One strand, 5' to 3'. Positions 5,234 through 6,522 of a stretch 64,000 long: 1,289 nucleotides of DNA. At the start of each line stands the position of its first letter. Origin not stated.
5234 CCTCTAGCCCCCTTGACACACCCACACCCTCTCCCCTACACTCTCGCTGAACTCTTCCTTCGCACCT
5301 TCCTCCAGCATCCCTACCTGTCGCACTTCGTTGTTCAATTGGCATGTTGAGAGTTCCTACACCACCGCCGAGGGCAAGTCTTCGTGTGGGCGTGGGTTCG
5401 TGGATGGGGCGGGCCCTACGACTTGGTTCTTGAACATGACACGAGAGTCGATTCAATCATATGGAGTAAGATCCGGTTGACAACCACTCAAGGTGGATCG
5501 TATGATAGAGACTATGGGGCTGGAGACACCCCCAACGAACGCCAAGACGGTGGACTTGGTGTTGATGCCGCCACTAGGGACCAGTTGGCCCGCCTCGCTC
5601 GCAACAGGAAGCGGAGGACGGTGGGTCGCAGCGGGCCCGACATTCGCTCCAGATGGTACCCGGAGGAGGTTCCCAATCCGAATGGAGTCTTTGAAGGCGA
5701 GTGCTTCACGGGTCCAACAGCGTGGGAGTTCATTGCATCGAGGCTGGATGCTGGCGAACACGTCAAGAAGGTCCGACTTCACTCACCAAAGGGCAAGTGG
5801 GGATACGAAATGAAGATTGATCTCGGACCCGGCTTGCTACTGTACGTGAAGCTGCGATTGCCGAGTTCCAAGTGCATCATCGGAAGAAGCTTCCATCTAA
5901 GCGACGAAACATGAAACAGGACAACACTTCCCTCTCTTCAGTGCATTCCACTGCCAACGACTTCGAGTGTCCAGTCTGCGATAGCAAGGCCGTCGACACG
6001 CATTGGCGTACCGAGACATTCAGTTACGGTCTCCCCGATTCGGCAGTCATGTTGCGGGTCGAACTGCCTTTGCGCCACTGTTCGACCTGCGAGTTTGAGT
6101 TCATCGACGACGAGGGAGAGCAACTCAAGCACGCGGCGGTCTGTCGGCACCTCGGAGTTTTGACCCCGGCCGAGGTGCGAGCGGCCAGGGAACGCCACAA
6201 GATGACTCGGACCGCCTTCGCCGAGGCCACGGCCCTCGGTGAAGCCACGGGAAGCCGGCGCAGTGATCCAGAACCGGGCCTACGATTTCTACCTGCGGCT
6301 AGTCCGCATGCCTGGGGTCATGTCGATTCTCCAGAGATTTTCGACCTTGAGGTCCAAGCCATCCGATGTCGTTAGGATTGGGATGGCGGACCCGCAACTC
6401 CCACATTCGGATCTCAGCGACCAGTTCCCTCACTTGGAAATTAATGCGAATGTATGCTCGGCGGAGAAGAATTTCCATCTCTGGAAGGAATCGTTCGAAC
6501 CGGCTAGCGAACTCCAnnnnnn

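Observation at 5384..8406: Coupled MqsR-like / MqsA-like / KGGVGR-ATPase-TPR cassette: candidate tripartite toxin-antitoxin-NTPase (defence-like) module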

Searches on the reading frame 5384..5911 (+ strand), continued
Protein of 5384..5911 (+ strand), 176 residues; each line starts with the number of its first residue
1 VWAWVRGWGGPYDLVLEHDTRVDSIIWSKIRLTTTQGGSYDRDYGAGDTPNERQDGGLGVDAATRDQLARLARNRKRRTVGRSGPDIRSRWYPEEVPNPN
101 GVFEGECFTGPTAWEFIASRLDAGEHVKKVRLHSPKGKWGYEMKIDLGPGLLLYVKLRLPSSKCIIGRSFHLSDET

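Call 77: search_protein_families(library=padloc, proteins=[L001:6001-6384:+, L001:6402-6962:+, L001:6971-8827:+, L005:6408-6986:+], max_evalue=0.1)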
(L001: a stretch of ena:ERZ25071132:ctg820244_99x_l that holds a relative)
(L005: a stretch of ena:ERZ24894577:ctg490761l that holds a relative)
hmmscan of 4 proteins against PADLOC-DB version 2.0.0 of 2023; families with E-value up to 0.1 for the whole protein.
L001:6001-6384:+ (128 aa): 0 families

L001:6402-6962:+ (187 aa): 4 families
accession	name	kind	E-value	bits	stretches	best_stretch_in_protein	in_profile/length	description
PDLC03951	RmrA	-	0.00061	16.9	1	86-123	10-47/400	-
PDLC02926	HTH_VI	-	0.00094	17.4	1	89-121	6-38/92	-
PDLC03947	RmrA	-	0.0067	13.3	1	78-123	5-50/383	-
PDLC03949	RmrA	-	0.0084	13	1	86-123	4-41/363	-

L001:6971-8827:+ (619 aa): 2 families
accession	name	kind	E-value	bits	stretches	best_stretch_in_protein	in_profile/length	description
PDLC04559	PDC-M28B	-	2.6e-32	110.5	1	4-221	131-355/438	-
PDLC04560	PDC-M28B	-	1.4e-14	52.2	1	4-180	17-204/327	-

L005:6408-6986:+ (193 aa): 2 families
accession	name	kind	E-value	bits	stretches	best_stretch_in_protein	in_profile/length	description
PDLC03951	RmrA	-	0.0014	15.7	1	86-126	9-49/400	-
PDLC03947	RmrA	-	0.015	12.1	1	81-126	7-52/383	-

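Call 78: search_protein_families(library=ncbifam, proteins=[L001:6402-6962:+, L003:1980-2555:+, L005:6408-6986:+, L001:6001-6384:+], max_evalue=0.1)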
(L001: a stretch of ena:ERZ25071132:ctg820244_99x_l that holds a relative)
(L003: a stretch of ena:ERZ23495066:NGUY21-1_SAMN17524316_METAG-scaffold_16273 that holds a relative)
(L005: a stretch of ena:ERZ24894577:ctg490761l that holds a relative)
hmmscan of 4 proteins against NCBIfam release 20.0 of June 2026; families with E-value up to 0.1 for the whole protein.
L001:6402-6962:+ (187 aa): 10 families
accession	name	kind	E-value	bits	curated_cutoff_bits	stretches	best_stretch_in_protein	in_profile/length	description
TIGR03830.1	CxxCG_CxxCG_HTH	subfamily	1.3e-19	70.2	61.8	1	20-136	1-117/127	type II TA system antitoxin MqsA family protein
NF047542.1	telomere_Tap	equivalog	0.00029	19.7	600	1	85-155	18-89/695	telomere-associated protein Tap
NF007271.0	PRK09726.1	equivalog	0.0013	18.7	79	1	89-120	17-48/88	type II toxin-antitoxin system antitoxin HipB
NF041575.1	antitoxPezA_Strep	equivalog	0.0024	17.9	290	1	89-122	6-39/158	type II toxin-antitoxin system antitoxin PezA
NF006015.0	PRK08154.1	subfamily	0.011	14.9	204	1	87-121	33-67/314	anaerobic benzoate catabolism transcriptional regulator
NF007481.0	PRK10072.1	equivalog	0.012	16.1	110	1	82-136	31-85/96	HTH-type transcriptional regulator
NF040522.1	VC1465_fam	subfamily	0.018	15.1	70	1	90-125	2-37/111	VC1465 family Xer recombination activation factor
TIGR03831.1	YgiT_finger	domain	0.02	15.1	20.2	1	20-67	1-45/46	YgiT-type zinc finger protein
TIGR03070.1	couple_hipB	subfamily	0.023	14.6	71.65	1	88-120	6-38/58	type II toxin-antitoxin system Y4mF family antitoxin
NF058600.1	TransRegSco1979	equivalog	0.039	13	350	0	81-129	5-52/280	Sco1979 family transcriptional regulator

L003:1980-2555:+ (192 aa): 7 families
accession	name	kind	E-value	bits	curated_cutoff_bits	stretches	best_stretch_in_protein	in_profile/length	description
TIGR03830.1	CxxCG_CxxCG_HTH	subfamily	3.3e-18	65.7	61.8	1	20-135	1-116/127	type II TA system antitoxin MqsA family protein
NF040522.1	VC1465_fam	subfamily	0.0019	18.2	70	1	90-136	2-45/111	VC1465 family Xer recombination activation factor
NF006015.0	PRK08154.1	subfamily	0.0074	15.5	204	1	87-120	33-66/314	anaerobic benzoate catabolism transcriptional regulator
NF047542.1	telomere_Tap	equivalog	0.015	14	600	1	85-138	18-72/695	telomere-associated protein Tap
NF007481.0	PRK10072.1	equivalog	0.031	14.8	110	0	87-136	36-85/96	HTH-type transcriptional regulator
TIGR03070.1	couple_hipB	subfamily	0.033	14.2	71.65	1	88-120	6-38/58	type II toxin-antitoxin system Y4mF family antitoxin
TIGR03831.1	YgiT_finger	domain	0.064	13.5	20.2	0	20-67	1-45/46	YgiT-type zinc finger protein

L005:6408-6986:+ (193 aa): 6 families
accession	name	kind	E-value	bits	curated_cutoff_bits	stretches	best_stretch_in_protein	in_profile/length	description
TIGR03830.1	CxxCG_CxxCG_HTH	subfamily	2.5e-16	59.6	61.8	1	20-136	1-117/127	type II TA system antitoxin MqsA family protein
TIGR03831.1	YgiT_finger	domain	0.00085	19.5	20.2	1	20-68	1-45/46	YgiT-type zinc finger protein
NF047542.1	telomere_Tap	equivalog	0.036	12.8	600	1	86-136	18-69/695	telomere-associated protein Tap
NF006015.0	PRK08154.1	subfamily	0.045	12.9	204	1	88-122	33-67/314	anaerobic benzoate catabolism transcriptional regulator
NF040522.1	VC1465_fam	subfamily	0.056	13.5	70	1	91-126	2-37/111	VC1465 family Xer recombination activation factor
NF007481.0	PRK10072.1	equivalog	0.076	13.5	110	0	89-136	37-84/96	HTH-type transcriptional regulator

L001:6001-6384:+ (128 aa): 0 families

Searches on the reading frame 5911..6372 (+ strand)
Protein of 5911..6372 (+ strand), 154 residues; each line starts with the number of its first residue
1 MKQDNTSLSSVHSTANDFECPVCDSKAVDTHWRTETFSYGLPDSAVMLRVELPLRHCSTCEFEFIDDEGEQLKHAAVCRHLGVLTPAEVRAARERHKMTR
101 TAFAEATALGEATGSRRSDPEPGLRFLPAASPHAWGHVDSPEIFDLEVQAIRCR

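Call 4: search_protein_families(library=pfam, proteins=[window:5911-6372:+], max_evalue=1)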
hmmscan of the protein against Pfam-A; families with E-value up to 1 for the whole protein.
window:5911-6372:+ (154 aa): 4 families
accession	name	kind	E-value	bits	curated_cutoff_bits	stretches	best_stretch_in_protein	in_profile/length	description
PF00301.25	Rubredoxin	-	0.0069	16.8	23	0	16-26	33-43/47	Rubredoxin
PF24859.1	FdhE_central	-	0.0095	16.5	27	0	20-29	2-11/39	FdhE, central domain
PF25208.1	DUF7838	-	0.047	14.1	28.5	0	14-34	3-21/55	Domain of unknown function (DUF7838)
PF20407.5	DUF1583_N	-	0.11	12.7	22.9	1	47-107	9-65/150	Domain of unknown function (DUF1583_N)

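Call 5: search_protein_families(library=ncbifam, proteins=[window:5911-6372:+], max_evalue=1)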
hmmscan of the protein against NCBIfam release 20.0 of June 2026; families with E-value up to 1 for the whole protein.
window:5911-6372:+ (154 aa): 3 families
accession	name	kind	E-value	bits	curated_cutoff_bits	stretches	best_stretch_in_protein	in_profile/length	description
TIGR03830.1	CxxCG_CxxCG_HTH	subfamily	4.2e-08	33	61.8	1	20-116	1-97/127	type II TA system antitoxin MqsA family protein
TIGR03831.1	YgiT_finger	domain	0.0055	16.9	20.2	1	20-68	1-46/46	YgiT-type zinc finger protein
NF003504.0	PRK05170.2-2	equivalog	0.067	13.2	150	1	55-86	21-53/104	YcgN family cysteine cluster protein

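Call 6: search_protein_families(library=padloc, proteins=[window:5911-6372:+], max_evalue=1)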
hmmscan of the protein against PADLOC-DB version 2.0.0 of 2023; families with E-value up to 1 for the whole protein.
window:5911-6372:+ (154 aa): 0 families
